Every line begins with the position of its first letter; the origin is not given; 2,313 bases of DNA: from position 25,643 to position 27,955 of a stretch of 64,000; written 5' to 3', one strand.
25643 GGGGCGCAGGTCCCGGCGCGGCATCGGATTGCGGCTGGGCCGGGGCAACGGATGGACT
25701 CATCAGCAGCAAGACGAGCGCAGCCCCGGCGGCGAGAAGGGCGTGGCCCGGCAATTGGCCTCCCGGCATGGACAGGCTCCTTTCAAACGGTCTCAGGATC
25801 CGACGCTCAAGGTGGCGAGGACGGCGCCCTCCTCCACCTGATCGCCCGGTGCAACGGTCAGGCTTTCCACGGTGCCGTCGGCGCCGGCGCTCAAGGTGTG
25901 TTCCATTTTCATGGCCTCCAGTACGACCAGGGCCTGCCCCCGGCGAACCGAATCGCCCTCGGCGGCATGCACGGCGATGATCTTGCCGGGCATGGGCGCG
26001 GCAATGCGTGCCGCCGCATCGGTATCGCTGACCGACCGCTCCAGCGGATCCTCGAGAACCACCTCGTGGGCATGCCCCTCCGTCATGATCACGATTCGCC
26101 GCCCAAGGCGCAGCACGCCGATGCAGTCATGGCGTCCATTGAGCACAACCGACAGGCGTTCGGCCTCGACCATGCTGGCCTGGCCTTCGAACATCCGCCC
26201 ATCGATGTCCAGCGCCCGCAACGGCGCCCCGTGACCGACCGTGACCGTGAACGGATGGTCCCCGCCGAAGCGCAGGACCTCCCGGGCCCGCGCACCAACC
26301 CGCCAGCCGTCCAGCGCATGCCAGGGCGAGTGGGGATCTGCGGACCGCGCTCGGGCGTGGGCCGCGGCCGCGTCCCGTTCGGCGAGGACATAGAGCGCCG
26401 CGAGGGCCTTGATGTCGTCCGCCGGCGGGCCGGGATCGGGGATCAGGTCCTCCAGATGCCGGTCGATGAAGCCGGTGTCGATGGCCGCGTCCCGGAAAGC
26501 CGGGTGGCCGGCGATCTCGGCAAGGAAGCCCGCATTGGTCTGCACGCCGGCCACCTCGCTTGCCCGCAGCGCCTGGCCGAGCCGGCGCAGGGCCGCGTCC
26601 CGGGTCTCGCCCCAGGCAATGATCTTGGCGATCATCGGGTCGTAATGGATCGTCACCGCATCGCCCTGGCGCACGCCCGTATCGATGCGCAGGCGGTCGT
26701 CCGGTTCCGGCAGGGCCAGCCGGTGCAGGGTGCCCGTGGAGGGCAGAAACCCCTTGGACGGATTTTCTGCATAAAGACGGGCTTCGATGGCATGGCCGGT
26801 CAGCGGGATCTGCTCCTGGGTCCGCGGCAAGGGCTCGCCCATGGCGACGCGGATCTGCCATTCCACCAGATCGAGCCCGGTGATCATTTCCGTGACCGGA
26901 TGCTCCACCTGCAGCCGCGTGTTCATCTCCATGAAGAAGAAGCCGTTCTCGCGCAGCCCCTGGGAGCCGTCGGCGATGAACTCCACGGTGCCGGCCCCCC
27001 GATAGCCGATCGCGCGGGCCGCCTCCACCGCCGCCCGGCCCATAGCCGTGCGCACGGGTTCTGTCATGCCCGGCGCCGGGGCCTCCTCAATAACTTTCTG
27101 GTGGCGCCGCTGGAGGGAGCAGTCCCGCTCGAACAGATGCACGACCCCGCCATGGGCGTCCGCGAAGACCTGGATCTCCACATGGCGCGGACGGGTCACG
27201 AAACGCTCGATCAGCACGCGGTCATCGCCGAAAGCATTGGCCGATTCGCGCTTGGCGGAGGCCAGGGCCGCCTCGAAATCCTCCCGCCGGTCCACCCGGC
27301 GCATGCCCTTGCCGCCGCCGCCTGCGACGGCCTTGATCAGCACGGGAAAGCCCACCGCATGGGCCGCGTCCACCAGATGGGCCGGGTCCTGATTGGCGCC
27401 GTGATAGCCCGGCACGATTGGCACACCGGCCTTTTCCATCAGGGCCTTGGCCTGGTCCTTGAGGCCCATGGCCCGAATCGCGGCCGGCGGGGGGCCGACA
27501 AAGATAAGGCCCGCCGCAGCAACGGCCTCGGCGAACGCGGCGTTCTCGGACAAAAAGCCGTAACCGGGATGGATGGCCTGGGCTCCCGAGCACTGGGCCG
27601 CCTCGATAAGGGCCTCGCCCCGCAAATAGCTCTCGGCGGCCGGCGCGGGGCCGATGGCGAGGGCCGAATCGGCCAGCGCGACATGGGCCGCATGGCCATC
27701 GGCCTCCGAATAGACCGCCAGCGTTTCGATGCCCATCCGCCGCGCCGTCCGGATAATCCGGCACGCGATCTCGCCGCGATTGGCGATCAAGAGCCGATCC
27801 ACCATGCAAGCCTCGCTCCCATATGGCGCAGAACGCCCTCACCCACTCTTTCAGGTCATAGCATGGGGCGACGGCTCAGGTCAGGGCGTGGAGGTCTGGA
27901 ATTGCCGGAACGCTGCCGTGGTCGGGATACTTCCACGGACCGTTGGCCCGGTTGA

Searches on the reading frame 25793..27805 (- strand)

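Call 3: search_protein_families(library=pfam, proteins=[window:25793-27805:-], max_evalue=1)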
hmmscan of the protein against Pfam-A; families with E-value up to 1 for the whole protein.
window:25793-27805:- (670 aa): 16 families
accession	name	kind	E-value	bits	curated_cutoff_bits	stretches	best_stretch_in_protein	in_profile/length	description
PF02786.22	CPSase_L_D2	-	2.4e-74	249.9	19.8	1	116-328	2-210/211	Carbamoyl-phosphate synthase L chain, ATP binding domain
PF00289.28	Biotin_carb_N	-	2.4e-43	147.5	25.5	1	1-110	1-110/110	Biotin carboxylase, N-terminal domain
PF02785.25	Biotin_carb_C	-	4.1e-37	127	32.4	1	341-448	1-107/108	Biotin carboxylase C-terminal domain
PF00364.28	Biotin_lipoyl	-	6.9e-18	64.7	22.1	1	601-666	3-73/73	Biotin-requiring enzyme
PF21139.3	BT_MCC_alpha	-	1.1e-10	42.4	31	1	465-582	4-113/118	Methylcrotonyl-CoA carboxylase, alpha-subunit, BT domain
PF13533.13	Biotin_lipoyl_2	-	3.8e-09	36.6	29.8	2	637-666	2-31/32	Biotin-lipoyl like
PF02222.28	ATP-grasp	-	2.2e-08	34.4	27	1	123-279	3-150/179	ATP-grasp domain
PF07478.18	Dala_Dala_lig_C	-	5.3e-07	29.8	24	1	143-296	27-174/204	D-ala D-ala ligase C-terminus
PF16576.10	HlyD_D23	-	0.00055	19.7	30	1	594-633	15-55/214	Barrel-sandwich domain of CusB or HlyD membrane-fusion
PF13437.12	HlyD_3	-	0.0025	19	22.2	0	638-666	2-30/106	HlyD family secretion protein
PF01071.24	GARS_A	-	0.014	15.6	27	1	116-216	3-101/194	Phosphoribosylglycinamide synthetase, ATP-grasp (A) domain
PF13549.11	ATP-grasp_5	-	0.096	12.5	27.6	1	116-160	12-54/221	ATP-grasp domain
PF13535.11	ATP-grasp_4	-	0.1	12.6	27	1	152-190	2-40/160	ATP-grasp domain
PF03793.24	PASTA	-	0.19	12.2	23.2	0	593-628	33-60/64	PASTA domain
PF14397.11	ATPgrasp_ST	-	0.21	11.2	31.4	1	118-205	24-122/278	Sugar-transfer associated ATP-grasp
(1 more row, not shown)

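Call 63: search_protein_families(library=ncbifam, proteins=[window:25793-27805:-], max_evalue=0.00001)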
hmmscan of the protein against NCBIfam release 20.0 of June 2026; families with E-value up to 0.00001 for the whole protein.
window:25793-27805:- (670 aa): 40 families (the best 25 are shown)
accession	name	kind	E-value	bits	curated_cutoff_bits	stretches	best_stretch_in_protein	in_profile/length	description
TIGR02712.1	urea_carbox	equivalog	4.3e-180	601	1303.85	2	3-449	2-441/1201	urea carboxylase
NF006367.0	PRK08591.1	subfamily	8.3e-177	588.4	597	1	1-452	1-446/451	acetyl-CoA carboxylase biotin carboxylase subunit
NF009554.0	PRK12999.1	equivalog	3.6e-176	588.1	965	2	2-452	5-457/1147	pyruvate carboxylase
TIGR00514.1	accC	equivalog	4.5e-171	569.6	626.5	1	1-452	1-446/449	acetyl-CoA carboxylase biotin carboxylase subunit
NF006406.0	PRK08654.1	equivalog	9.3e-163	542.3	739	1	1-450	1-443/499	acetyl-CoA carboxylase biotin carboxylase subunit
TIGR01235.1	pyruv_carbox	equivalog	8e-159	530.3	1114.45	2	5-451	2-452/1143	pyruvate carboxylase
NF004085.0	PRK05586.1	equivalog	4.7e-158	526.8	723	1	1-452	1-446/448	acetyl-CoA carboxylase biotin carboxylase subunit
NF009471.0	PRK12833.1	equivalog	1.9e-154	514.7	686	1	2-453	5-450/467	acetyl-CoA carboxylase biotin carboxylase subunit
NF005525.0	PRK07178.1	equivalog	9.6e-147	489.4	768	1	1-452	1-444/471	acetyl-CoA carboxylase biotin carboxylase subunit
NF006286.0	PRK08462.1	equivalog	9.7e-145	482.8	740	1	2-450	4-444/445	acetyl-CoA carboxylase biotin carboxylase subunit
NF006287.0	PRK08463.1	equivalog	4.9e-141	470.8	775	1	1-458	1-452/479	acetyl-CoA carboxylase subunit A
NF004173.0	PRK05641.1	equivalog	9.8e-17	61.9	199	1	598-665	84-151/153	putative acetyl-CoA carboxylase biotin carboxyl carrier protein subunit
NF006761.0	PRK09282.1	domain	1.9e-16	59.6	402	1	569-666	489-589/591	pyruvate carboxylase subunit B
NF005117.0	PRK06549.1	equivalog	7.4e-16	58.9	159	1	595-666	58-129/130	acetyl-CoA carboxylase biotin carboxyl carrier protein subunit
NF004547.1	PRK05889.1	equivalog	1.1e-15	57.6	75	1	599-666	3-70/71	biotin/lipoyl-binding carrier protein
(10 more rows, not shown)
